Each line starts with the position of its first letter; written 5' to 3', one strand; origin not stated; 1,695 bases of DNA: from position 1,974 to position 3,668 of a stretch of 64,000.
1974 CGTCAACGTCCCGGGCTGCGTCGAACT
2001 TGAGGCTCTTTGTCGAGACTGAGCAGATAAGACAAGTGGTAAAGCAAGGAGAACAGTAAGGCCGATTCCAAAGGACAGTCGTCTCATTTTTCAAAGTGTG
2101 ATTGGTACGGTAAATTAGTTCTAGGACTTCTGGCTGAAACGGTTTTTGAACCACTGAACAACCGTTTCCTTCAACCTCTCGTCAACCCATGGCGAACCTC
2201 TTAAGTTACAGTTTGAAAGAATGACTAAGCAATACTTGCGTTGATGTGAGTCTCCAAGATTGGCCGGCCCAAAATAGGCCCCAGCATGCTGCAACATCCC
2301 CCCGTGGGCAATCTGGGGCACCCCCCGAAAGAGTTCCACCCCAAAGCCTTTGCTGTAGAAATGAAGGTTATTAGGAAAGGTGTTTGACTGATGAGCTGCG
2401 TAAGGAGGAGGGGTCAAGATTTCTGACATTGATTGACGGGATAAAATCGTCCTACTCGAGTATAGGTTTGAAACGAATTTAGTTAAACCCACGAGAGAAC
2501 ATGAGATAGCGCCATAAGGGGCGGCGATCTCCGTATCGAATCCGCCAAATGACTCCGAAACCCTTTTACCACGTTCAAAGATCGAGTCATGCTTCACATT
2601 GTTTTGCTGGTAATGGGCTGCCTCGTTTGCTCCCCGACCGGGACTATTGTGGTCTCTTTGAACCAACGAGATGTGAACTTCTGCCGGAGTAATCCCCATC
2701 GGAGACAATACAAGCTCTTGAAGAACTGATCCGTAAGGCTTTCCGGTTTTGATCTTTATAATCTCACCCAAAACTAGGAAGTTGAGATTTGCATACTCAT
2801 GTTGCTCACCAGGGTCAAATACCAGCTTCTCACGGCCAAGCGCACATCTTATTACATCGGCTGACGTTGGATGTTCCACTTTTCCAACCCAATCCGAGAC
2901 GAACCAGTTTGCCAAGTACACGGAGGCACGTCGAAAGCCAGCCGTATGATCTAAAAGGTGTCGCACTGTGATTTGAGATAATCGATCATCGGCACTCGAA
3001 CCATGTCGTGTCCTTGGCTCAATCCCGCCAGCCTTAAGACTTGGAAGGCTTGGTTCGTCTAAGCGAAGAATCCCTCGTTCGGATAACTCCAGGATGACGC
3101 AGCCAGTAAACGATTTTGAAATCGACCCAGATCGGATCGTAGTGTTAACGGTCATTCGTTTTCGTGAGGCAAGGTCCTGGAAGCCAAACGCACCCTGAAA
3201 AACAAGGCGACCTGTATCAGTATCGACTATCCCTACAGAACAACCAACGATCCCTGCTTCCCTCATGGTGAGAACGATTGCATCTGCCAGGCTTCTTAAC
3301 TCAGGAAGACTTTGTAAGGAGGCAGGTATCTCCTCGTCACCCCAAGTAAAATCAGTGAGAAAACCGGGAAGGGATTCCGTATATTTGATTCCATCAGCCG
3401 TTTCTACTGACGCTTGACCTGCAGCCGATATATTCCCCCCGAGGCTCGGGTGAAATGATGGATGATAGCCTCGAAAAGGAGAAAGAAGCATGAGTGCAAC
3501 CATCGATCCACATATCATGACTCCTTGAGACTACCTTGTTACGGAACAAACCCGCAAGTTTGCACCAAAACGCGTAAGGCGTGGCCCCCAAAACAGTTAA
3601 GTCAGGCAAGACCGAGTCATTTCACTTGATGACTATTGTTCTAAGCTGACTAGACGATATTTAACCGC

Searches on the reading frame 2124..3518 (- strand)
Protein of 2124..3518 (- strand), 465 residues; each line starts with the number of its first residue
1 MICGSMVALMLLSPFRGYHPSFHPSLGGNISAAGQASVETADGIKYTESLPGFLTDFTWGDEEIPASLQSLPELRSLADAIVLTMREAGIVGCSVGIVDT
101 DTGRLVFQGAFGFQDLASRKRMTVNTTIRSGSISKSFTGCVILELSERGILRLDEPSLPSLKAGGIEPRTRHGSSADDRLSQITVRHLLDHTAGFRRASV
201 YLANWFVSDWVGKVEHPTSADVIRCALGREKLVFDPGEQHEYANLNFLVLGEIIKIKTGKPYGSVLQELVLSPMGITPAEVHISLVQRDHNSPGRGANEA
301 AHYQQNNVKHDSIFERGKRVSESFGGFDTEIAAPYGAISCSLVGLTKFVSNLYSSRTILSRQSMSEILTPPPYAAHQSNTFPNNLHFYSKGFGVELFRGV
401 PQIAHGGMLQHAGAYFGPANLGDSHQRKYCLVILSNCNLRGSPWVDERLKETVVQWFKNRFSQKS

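Call 39: search_protein_families(library=pfam, proteins=[window:2124-3518:-])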
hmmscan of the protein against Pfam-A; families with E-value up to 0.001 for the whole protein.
window:2124-3518:- (465 aa): 1 family
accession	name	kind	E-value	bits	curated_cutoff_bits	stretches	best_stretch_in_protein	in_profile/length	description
PF00144.29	Beta-lactamase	-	1.1e-37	130.4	27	1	88-440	12-313/329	Beta-lactamase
